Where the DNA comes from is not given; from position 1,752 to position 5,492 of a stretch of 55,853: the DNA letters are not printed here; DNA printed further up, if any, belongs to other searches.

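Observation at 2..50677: Two diverged A-B-G cassettes of giant T9SS-sorted surface proteins converge on a 21-kb block of core genes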

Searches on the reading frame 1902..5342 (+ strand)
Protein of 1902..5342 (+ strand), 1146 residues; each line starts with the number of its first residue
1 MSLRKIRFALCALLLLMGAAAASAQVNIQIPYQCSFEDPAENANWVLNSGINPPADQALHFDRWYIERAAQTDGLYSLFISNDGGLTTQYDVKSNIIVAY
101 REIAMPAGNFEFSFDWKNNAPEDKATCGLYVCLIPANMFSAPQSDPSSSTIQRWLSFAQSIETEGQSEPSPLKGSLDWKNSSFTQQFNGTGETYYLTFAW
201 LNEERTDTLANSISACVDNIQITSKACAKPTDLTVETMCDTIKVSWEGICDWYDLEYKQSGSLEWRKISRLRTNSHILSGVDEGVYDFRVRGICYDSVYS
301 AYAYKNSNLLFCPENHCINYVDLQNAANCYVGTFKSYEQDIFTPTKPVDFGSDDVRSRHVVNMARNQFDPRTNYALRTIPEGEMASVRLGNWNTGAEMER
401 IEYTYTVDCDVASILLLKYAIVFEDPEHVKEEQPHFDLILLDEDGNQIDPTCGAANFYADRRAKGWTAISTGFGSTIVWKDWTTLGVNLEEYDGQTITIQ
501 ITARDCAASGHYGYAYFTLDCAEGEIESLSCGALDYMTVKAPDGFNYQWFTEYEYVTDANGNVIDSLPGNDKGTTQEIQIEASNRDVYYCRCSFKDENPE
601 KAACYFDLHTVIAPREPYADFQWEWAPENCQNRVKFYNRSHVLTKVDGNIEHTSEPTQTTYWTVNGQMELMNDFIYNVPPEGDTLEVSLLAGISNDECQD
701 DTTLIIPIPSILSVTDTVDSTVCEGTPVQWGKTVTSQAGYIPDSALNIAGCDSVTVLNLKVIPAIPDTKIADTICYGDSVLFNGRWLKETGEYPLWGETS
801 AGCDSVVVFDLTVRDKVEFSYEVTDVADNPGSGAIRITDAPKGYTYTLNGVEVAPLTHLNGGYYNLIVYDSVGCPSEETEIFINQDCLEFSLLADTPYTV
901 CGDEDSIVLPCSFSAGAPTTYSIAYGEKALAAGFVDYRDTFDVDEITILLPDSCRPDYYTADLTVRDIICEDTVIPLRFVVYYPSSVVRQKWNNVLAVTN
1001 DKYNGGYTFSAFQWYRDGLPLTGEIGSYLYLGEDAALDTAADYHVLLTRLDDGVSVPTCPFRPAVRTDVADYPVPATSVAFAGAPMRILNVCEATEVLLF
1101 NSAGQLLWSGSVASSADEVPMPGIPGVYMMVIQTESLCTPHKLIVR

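Call 10: search_protein_families(library=pfam, proteins=[window:1902-5342:+], max_evalue=0.01)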
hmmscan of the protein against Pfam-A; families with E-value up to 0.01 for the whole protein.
window:1902-5342:+ (1146 aa): 0 families

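Call 11: search_protein_families(library=ncbifam, proteins=[window:1902-5342:+], max_evalue=0.01)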
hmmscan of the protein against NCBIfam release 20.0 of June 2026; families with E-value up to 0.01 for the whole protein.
window:1902-5342:+ (1146 aa): 1 family
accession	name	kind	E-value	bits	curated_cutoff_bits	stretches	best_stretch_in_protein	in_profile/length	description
TIGR04183.1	Por_Secre_tail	domain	0.0048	16.8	23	0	1094-1145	20-71/72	T9SS type A sorting domain-containing protein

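Call 15: find_homologous_proteins(query=window:1902-5342:+, max_evalue=0.00001)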
Query window:1902-5342:+ (1146 aa): 990 proteins with E <= 0.00001 among 6369 candidates; the best 120 are listed.
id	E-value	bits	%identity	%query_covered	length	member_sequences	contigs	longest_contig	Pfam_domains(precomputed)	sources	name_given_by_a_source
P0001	0.0e+0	2692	99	100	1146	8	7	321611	-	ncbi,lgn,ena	-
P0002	0.0e+0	1972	73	100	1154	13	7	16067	-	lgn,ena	-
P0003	0.0e+0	1814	67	100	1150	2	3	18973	-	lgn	-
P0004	0.0e+0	1168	48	99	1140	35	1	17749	PF24170.3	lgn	-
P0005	0.0e+0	1123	46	100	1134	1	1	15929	-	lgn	-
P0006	0.0e+0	1120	46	100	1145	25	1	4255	-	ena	-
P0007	0.0e+0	1115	46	100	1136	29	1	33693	-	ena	-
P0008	0.0e+0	1082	45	100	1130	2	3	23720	PF24170.3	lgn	-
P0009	0.0e+0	1080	45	98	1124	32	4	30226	PF19081.7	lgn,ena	-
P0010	0.0e+0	1070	46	98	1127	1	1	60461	-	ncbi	-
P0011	0.0e+0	1063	45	100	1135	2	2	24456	-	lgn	-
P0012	0.0e+0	1056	45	100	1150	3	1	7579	-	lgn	-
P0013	0.0e+0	1049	45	100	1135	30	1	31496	-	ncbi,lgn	-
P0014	0.0e+0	1044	45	98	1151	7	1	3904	-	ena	-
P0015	0.0e+0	1024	45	100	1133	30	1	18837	-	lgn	-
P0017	0.0e+0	1018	43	99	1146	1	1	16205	-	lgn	-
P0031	5.1e-272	924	43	99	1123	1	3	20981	PF18962.8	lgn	-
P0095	1.2e-199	684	39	74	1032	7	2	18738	PF18962.8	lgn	-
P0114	5.0e-194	665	38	77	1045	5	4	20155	PF18962.8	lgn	-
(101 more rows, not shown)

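Call 16: find_encoding_contigs(protein=window:1902-5342:+, flank=10000, max_places=10)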
Protein window:1902-5342:+ (1146 aa): 3 contigs read that carry it; 3 places shown.
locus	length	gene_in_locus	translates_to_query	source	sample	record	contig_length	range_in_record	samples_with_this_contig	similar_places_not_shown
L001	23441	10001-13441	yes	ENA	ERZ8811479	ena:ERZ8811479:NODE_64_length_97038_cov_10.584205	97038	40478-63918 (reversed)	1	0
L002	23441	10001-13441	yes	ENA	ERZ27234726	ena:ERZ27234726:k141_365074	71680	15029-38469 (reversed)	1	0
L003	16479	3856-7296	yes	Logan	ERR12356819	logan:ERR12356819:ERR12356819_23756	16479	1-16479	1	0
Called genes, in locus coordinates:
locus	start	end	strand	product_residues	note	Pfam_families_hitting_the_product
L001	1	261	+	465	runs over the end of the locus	PF13520:AA_permease_2, PF00324:AA_permease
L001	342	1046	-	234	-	PF00929:RNase_T, PF20600:ExoX-like_C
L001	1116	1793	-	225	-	PF01128:IspD, PF12804:NTP_transf_3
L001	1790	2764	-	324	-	PF00348:polyprenyl_synt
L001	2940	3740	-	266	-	PF04383:KilA-N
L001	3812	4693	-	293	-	PF19576:Acyltransf_2, PF01553:Acyltransferase (weak)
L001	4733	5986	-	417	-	PF00155:Aminotran_1_2, PF00266:Aminotran_5, PF01053:Cys_Met_Meta_PP (faint), PF01212:Beta_elim_lyase, PF01041:DegT_DnrJ_EryC1 (weak)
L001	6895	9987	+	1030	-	PF18911:PKD_4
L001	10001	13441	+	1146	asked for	-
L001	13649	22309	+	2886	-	PF00629:MAM (faint), PF00041:fn3 (faint), PF16656:Pur_ac_phosph_N (faint), PF24489:Ig_J_second (faint), PF25788:Ig_Rha78A_N (faint)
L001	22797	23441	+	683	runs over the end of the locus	PF17391:Urocanase_N, PF01175:Urocanase, PF17392:Urocanase_C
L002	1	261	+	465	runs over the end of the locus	PF13520:AA_permease_2, PF00324:AA_permease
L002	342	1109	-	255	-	PF00929:RNase_T, PF20600:ExoX-like_C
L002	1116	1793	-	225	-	PF01128:IspD, PF12804:NTP_transf_3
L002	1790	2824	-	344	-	PF00348:polyprenyl_synt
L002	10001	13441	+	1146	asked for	-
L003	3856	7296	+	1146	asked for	-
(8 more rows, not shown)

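Call 17: find_encoding_contigs(protein=P0001, flank=10000, max_places=10)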
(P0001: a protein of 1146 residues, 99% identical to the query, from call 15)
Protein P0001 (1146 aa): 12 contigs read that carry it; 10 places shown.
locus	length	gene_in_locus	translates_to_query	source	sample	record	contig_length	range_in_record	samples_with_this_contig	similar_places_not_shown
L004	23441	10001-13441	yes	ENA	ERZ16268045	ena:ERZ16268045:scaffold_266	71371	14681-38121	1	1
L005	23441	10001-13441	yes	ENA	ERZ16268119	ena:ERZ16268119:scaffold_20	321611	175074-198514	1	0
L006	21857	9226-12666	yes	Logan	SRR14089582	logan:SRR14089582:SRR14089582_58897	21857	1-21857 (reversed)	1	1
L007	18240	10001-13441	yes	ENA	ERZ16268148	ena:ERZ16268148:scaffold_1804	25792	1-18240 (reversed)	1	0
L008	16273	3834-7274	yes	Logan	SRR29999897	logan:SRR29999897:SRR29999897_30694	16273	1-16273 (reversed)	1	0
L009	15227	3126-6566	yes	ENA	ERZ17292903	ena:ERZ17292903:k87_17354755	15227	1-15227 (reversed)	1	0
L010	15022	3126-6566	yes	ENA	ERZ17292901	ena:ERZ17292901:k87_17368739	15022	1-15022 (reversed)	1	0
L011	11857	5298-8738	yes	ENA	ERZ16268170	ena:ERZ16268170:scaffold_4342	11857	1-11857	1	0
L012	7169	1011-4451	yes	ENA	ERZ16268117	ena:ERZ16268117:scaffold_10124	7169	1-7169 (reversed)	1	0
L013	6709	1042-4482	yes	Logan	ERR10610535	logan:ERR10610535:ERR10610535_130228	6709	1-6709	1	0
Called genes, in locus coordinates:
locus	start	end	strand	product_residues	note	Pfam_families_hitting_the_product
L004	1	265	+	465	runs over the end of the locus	PF13520:AA_permease_2, PF00324:AA_permease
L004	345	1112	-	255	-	PF00929:RNase_T, PF20600:ExoX-like_C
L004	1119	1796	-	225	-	PF01128:IspD, PF12804:NTP_transf_3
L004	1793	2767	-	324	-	PF00348:polyprenyl_synt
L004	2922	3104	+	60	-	-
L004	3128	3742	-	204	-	PF04383:KilA-N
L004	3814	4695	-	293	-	PF19576:Acyltransf_2, PF01553:Acyltransferase (weak)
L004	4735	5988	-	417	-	PF00155:Aminotran_1_2, PF00266:Aminotran_5, PF01053:Cys_Met_Meta_PP (faint), PF01212:Beta_elim_lyase, PF01041:DegT_DnrJ_EryC1 (faint)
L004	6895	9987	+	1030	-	PF18911:PKD_4 (weak)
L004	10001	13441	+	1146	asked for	-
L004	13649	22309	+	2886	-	PF00629:MAM (faint), PF00041:fn3 (faint), PF16656:Pur_ac_phosph_N (faint), PF24489:Ig_J_second (faint), PF25788:Ig_Rha78A_N (faint)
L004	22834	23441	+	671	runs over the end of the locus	PF17391:Urocanase_N, PF01175:Urocanase, PF17392:Urocanase_C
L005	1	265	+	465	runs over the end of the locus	PF13520:AA_permease_2, PF00324:AA_permease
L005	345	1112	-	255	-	PF00929:RNase_T, PF20600:ExoX-like_C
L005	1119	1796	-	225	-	PF01128:IspD, PF12804:NTP_transf_3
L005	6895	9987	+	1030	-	PF18911:PKD_4 (weak)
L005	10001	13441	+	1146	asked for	-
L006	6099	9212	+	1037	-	PF18911:PKD_4 (weak)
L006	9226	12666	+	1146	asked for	-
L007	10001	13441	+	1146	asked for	-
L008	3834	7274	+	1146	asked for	-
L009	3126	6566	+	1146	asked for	-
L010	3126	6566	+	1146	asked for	-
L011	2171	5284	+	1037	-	PF18911:PKD_4 (weak)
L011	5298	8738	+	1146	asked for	-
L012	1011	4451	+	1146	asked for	-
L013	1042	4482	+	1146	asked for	-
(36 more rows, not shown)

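Call 23: find_encoding_contigs(protein=P0166, flank=10000, max_places=10)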
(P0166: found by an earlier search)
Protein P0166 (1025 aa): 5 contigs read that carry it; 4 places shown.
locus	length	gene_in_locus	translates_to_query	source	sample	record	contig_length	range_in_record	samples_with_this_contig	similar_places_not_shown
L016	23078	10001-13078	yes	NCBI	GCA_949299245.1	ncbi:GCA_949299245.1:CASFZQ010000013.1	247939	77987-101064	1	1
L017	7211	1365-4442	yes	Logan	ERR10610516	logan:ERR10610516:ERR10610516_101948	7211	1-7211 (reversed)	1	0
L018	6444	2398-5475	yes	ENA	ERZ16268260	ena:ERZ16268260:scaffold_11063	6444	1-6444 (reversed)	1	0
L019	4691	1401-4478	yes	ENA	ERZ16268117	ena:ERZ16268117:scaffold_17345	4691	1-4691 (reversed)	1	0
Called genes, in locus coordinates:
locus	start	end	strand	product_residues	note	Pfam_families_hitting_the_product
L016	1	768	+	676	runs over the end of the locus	PF00270:DEAD (faint), PF04851:ResIII, PF17757:UvrB_inter, PF27431:UvrB_3rd, PF00271:Helicase_C, PF12344:UvrB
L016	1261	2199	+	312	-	PF13444:Acetyltransf_5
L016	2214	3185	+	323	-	PF13444:Acetyltransf_5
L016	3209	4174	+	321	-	PF13444:Acetyltransf_5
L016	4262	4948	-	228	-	PF13505:OMP_b-brl (weak), PF13568:OMP_b-brl_2 (weak), PF16961:OmpA_like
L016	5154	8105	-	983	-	PF00675:Peptidase_M16, PF05193:Peptidase_M16_C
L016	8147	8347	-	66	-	PF01381:HTH_3 (weak), PF13443:HTH_26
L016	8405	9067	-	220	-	PF11188:DUF2975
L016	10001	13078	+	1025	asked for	PF18911:PKD_4 (weak)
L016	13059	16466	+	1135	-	-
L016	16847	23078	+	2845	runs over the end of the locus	PF00629:MAM, PF00041:fn3 (faint), PF16656:Pur_ac_phosph_N (faint), PF24489:Ig_J_second (faint), PF25788:Ig_Rha78A_N (faint), PF20773:InhA-like_MAM (weak)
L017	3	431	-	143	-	?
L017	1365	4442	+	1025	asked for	PF18911:PKD_4 (weak)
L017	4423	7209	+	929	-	?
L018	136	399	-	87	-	-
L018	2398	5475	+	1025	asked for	PF18911:PKD_4 (weak)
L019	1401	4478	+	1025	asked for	PF18911:PKD_4 (weak)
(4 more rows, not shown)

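Call 28: find_related_loci(query=A1, collection=genome_contigs, flank=10000)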
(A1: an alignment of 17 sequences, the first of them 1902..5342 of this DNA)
Query A1 (1146 aa) in genome_contigs; peptide patterns used: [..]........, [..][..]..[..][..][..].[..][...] (x = any residue, [..] = any of these).
596 stretches matched a pattern (row limit reached: there are more); 140 encode a relative of the query (tblastn E <= 1e-3); the best 80 are kept; 80 distinct loci.
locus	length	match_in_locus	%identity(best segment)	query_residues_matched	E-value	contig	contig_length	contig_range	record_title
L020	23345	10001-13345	45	1-1146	0e+0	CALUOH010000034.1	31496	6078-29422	MAG: uncultured Bacteroidales bacterium isolate E19__bin91 genome assembly, contig: E19__k127_3958985, whole genome shot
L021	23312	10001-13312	46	25-1146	0e+0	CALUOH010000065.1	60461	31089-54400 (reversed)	MAG: uncultured Bacteroidales bacterium isolate E19__bin91 genome assembly, contig: E19__k127_5897529, whole genome shot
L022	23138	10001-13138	42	4-1072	0e+0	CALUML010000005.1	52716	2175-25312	MAG: uncultured Bacteroidales bacterium isolate BRZ_KH__bin41 genome assembly, contig: BRZ_KH__NODE_856_length_52716_cov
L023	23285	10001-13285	40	3-1136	0e+0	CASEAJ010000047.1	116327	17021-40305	uncultured Porphyromonadaceae bacterium isolate SI.B1.metabat-bins.113 genome assembly, contig: SI.B1.metabat-bins.113.f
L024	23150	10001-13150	37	1-1073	0e+0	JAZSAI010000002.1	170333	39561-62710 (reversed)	MAG: Paludibacteraceae bacterium isolate T1900044938_TS20190404.MAGScoT_cleanbin_000007 SGB_3450_k141_956143, whole geno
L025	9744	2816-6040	36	3-1110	0e+0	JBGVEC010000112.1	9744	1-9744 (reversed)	MAG: Paludibacteraceae bacterium isolate fecal_MAG_422 fecal_MAG_422_contig_0113, whole genome shotgun sequence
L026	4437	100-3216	36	8-1063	0e+0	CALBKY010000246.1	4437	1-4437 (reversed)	MAG TPA_asm: uncultured Bacteroidales bacterium isolate SRR1747047_bin.50_CONCOCT_v1.1_MAG genome assembly, contig: ERZ8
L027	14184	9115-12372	34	1-1133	0e+0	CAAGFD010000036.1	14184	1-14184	MAG TPA_asm: Bacteroidales bacterium, isolate HGM05433, WGS project CAAGFD010000000 data, contig: SRS476193_20_k119_4472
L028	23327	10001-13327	33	7-1146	6e-177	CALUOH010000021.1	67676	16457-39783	MAG: uncultured Bacteroidales bacterium isolate E19__bin91 genome assembly, contig: E19__k127_7126225, whole genome shot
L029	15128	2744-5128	39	2-844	9e-176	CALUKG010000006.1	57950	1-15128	MAG: uncultured Bacteroidales bacterium isolate BRZ_LE__bin11 genome assembly, contig: BRZ_LE__NODE_447_length_57950_cov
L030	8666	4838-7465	37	2-890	8e-175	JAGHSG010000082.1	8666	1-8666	MAG: Bacteroidales bacterium isolate E1_MB2_58 c_000000544469, whole genome shotgun sequence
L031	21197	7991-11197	33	1-1145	3e-167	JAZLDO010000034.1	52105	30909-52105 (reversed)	MAG: Candidatus Aphodosoma sp. isolate T1900045032_TC20190025.MAGScoT_cleanbin_000031 SGB_4453_k141_396978, whole genome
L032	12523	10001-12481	37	3-852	1e-166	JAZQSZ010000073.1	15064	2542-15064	MAG: Paludibacteraceae bacterium isolate T1900045194_TC20190190.MAGScoT_cleanbin_000055 SGB_5308_k141_3652324, whole gen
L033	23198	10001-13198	33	3-1146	7e-166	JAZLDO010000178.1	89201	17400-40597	MAG: Candidatus Aphodosoma sp. isolate T1900045032_TC20190025.MAGScoT_cleanbin_000031 SGB_4453_k141_1134493, whole genom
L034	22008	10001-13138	32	14-1146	1e-165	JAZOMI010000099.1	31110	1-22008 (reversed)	MAG: Candidatus Aphodosoma sp. isolate T1900045648_YK20190342.MAGScoT_cleanbin_000049 SGB_8184_k141_626911, whole genome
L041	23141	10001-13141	34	2-1146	4e-144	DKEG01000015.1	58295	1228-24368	MAG TPA_asm: Bacteroidales bacterium UBA6828 UBA6828_contig_194, whole genome shotgun sequence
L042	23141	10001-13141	30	3-1146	1e-145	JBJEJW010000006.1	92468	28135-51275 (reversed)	MAG: Paludibacteraceae bacterium isolate PUUB22_bin.061 NODE_106_length_92468_cov_9.740069, whole genome shotgun sequenc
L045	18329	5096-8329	32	1-1146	6e-148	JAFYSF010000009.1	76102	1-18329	MAG: Paludibacteraceae bacterium isolate RGIG7374 Water_buffalos_Cecum-5__c159519, whole genome shotgun sequence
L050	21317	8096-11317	30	10-1146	3e-134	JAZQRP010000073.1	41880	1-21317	MAG: Candidatus Aphodosoma sp. isolate T1900045226_TC20190222.MAGScoT_cleanbin_000022 SGB_5389_k141_1132582, whole genom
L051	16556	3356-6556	35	2-1146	0e+0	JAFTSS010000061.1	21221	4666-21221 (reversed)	MAG: Paludibacteraceae bacterium isolate RGIG4115 Roe_deer_Cecum.Co__c1292111, whole genome shotgun sequence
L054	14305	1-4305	33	6-1146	4e-179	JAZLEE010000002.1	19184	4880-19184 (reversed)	MAG: Candidatus Aphodosoma sp. isolate T1900045022_TC20190015.MAGScoT_cleanbin_000045 SGB_4412_k141_1162667, whole genom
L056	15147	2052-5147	32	30-1146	4e-132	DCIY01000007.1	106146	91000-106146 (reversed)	MAG TPA_asm: Bacteroidales bacterium UBA1714 UBA1714_contig_258, whole genome shotgun sequence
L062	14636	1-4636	29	14-1146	4e-109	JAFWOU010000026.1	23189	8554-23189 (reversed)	MAG: Paludibacteraceae bacterium isolate RGIG5934 Sheep_Omasum-1__c539758, whole genome shotgun sequence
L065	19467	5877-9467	32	1-1146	3e-147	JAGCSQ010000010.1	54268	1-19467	MAG: Paludibacteraceae bacterium isolate RGIG10086 Yak_Rumen-1__c194794, whole genome shotgun sequence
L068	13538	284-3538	27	14-1146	3e-98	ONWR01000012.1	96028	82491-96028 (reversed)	uncultured Bacteroidales bacterium isolate RUG715 genome assembly, contig: scaffold_582, whole genome shotgun sequence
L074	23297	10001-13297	34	1-1146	0e+0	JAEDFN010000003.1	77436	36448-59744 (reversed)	MAG: Paludibacteraceae bacterium isolate MAG085 NODE_130_length_77436_cov_7.466510, whole genome shotgun sequence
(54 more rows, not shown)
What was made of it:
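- The hosts are gut and rumen Bacteroidales (call 28).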
